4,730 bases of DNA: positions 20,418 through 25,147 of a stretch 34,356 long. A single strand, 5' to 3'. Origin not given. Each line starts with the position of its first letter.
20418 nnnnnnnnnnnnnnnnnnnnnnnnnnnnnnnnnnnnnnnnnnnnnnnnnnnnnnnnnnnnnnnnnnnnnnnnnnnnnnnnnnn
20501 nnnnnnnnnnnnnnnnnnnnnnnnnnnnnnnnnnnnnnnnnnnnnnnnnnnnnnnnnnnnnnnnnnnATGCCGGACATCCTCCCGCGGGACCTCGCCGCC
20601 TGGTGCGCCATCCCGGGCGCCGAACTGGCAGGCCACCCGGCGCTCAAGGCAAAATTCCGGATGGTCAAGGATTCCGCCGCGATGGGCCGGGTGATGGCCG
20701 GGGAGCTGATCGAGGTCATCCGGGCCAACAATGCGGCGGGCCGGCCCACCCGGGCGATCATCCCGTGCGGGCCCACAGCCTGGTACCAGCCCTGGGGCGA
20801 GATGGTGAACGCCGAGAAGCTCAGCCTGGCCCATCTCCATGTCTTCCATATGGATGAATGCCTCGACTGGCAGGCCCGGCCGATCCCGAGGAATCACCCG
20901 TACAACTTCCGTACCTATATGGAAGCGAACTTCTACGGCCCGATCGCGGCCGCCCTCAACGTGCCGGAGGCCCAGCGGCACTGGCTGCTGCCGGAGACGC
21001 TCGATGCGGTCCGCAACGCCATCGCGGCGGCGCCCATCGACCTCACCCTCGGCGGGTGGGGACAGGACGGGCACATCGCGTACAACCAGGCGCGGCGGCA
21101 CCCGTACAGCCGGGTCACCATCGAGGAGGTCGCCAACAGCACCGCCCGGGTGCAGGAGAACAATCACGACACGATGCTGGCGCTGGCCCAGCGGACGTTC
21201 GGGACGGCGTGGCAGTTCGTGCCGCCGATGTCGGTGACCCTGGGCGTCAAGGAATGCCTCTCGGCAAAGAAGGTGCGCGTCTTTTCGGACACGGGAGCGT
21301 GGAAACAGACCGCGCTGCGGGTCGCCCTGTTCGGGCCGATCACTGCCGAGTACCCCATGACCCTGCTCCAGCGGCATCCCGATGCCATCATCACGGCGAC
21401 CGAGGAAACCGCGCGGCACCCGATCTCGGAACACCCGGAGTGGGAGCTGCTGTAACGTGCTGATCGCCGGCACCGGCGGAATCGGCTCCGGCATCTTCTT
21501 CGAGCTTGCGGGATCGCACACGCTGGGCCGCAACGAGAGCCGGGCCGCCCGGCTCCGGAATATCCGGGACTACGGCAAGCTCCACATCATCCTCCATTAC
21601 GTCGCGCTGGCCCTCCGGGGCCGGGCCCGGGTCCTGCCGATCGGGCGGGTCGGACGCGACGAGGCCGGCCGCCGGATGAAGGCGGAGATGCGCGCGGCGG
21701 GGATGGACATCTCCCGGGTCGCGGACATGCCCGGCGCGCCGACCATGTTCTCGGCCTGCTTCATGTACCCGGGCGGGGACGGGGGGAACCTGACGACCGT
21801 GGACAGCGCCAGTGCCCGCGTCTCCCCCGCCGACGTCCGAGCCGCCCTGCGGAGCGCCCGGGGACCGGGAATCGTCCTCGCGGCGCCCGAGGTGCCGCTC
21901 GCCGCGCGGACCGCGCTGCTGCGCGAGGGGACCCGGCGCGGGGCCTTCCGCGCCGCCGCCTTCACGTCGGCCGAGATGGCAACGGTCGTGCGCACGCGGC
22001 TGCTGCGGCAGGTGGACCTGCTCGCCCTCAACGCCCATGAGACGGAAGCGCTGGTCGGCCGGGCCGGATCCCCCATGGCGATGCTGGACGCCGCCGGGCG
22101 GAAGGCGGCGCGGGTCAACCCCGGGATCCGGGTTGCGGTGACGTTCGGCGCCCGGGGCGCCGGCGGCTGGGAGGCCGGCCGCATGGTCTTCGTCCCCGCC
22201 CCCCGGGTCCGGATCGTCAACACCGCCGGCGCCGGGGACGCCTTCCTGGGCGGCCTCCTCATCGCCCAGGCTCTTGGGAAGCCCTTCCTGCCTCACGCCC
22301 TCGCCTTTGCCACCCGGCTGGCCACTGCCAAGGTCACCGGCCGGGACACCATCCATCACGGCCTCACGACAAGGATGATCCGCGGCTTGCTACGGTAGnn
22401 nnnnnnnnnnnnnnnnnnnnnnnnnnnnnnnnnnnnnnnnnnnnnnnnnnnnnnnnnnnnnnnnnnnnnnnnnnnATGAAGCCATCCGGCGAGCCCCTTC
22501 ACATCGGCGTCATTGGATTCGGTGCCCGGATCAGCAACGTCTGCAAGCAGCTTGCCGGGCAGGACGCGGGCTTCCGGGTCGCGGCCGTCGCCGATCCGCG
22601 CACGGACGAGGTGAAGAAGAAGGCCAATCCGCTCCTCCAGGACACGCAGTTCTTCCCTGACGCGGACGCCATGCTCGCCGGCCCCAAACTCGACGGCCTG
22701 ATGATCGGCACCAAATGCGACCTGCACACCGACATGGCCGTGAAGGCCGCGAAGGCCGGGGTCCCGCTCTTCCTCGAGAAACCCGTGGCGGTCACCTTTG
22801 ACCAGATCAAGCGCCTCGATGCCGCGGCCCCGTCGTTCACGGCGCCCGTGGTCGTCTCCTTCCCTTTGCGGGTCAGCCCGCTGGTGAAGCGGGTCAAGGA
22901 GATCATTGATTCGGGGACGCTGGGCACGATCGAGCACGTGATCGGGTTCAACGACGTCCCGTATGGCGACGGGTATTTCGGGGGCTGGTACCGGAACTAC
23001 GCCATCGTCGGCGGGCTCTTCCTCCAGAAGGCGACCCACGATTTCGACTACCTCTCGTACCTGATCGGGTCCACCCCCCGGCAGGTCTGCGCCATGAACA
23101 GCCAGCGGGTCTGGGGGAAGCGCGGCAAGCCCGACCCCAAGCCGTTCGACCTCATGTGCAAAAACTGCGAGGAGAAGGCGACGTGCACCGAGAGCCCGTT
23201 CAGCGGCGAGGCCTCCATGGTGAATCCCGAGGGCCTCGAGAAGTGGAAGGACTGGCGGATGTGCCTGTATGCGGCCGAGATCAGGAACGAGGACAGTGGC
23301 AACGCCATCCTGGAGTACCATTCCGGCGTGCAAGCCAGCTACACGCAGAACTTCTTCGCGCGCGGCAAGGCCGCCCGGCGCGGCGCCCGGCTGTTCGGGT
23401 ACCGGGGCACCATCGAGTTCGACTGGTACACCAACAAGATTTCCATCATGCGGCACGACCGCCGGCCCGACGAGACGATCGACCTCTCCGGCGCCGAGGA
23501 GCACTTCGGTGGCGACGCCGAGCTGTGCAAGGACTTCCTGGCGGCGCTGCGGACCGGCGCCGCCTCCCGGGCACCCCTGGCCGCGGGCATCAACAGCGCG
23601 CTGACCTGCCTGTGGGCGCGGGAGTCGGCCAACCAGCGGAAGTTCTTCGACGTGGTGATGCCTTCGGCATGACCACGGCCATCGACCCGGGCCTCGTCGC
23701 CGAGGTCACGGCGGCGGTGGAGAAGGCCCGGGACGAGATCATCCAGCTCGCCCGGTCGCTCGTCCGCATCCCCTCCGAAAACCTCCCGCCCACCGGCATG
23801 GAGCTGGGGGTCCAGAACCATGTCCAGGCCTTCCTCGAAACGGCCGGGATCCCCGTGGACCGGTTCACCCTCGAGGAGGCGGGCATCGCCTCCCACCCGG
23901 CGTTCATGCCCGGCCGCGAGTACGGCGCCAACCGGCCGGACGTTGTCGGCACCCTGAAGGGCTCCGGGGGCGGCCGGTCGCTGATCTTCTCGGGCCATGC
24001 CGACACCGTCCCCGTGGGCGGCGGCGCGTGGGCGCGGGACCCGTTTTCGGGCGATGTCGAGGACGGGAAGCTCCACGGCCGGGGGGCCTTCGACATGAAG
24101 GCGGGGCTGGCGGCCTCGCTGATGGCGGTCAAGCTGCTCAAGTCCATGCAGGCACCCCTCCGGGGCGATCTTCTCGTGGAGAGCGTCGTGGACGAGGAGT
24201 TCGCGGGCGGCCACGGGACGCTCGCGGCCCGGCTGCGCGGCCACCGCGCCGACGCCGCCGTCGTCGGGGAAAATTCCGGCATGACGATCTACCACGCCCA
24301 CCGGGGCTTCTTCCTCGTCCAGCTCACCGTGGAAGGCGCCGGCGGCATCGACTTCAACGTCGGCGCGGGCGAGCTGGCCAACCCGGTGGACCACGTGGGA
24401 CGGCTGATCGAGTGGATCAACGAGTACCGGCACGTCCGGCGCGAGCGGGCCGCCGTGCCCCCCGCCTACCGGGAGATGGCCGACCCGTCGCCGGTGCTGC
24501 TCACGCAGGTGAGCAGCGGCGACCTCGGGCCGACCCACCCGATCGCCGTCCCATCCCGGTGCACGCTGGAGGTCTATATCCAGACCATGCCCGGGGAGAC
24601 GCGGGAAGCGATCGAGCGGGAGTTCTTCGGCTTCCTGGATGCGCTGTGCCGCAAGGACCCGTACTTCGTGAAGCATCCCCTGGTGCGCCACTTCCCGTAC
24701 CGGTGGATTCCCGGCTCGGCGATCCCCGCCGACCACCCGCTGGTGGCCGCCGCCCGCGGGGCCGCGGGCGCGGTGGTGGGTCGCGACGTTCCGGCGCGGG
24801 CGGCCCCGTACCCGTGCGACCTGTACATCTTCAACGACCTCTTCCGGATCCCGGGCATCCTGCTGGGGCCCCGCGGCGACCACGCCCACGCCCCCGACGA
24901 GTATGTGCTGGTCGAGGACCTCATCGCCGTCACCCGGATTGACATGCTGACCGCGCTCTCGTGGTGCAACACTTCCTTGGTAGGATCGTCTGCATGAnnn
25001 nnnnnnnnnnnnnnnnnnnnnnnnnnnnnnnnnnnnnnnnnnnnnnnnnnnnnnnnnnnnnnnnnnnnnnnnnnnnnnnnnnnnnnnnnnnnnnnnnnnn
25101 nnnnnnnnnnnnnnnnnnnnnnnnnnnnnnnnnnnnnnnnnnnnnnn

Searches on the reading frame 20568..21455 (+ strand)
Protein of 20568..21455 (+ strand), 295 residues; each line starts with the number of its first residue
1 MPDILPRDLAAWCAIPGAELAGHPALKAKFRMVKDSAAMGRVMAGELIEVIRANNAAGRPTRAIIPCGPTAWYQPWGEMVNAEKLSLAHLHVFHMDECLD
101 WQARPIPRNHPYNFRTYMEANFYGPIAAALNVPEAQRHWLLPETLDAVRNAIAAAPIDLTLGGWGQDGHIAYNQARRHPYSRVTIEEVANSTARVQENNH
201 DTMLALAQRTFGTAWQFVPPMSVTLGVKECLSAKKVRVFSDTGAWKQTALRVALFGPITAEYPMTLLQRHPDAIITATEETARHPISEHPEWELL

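Call 32: search_protein_families(library=pfam, proteins=[window:20568-21455:+], max_evalue=0.001)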
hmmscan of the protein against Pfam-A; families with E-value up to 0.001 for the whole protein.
window:20568-21455:+ (295 aa): 1 family
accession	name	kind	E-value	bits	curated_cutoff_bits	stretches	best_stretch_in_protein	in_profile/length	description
PF01182.26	Glucosamine_iso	-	6e-05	23.4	27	0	36-171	3-143/225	Glucosamine-6-phosphate isomerases/6-phosphogluconolactonase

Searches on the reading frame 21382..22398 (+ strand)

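Call 32: search_protein_families(library=pfam, proteins=[window:21382-22398:+], max_evalue=0.001)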
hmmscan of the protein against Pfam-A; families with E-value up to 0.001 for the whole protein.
window:21382-22398:+ (338 aa): 1 family
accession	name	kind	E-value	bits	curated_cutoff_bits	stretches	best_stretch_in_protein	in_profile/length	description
PF00294.29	PfkB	-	5.4e-25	88.8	25.8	1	74-325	44-297/302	pfkB family carbohydrate kinase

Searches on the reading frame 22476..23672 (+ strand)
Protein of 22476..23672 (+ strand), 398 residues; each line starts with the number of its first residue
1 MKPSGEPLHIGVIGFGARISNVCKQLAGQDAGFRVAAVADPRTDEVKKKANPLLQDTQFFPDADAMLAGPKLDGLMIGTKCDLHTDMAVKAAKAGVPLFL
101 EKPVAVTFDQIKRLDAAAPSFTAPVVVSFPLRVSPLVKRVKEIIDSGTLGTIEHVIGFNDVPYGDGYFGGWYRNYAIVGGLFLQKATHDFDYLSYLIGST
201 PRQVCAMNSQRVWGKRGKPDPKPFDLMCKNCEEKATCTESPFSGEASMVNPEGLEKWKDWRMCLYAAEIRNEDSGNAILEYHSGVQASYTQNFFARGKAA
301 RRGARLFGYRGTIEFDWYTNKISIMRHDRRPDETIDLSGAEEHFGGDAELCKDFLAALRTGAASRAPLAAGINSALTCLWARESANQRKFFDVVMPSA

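Call 32: search_protein_families(library=pfam, proteins=[window:22476-23672:+], max_evalue=0.001)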
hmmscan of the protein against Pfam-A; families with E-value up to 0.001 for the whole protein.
window:22476-23672:+ (398 aa): 3 families
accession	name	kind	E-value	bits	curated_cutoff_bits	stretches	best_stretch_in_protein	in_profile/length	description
PF22725.1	GFO_IDH_MocA_C3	-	2.5e-18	66.7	27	1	138-314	2-124/124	GFO/IDH/MocA C-terminal domain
PF01408.29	GFO_IDH_MocA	-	1.5e-15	58.4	24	1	9-122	2-113/120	Oxidoreductase family, NAD-binding Rossmann fold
PF02894.22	GFO_IDH_MocA_C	-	2e-11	44.5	22.9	1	141-389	1-214/218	Oxidoreductase family, C-terminal alpha/beta domain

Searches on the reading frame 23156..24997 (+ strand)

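Call 33: search_protein_families(library=pfam, proteins=[window:23156-24997:+], max_evalue=0.001)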
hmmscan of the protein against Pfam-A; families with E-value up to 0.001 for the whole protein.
window:23156-24997:+ (613 aa): 3 families
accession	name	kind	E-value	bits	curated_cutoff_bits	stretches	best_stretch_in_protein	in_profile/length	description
PF01546.33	Peptidase_M20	-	3.5e-28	99.4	24.6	1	277-595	1-199/206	Peptidase family M20/M25/M40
PF07687.19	M20_dimer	-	0.00037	20.9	21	0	404-500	23-105/107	Peptidase dimerisation domain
PF04389.22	Peptidase_M28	-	0.00071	19.8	21.3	0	263-349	2-68/193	Peptidase family M28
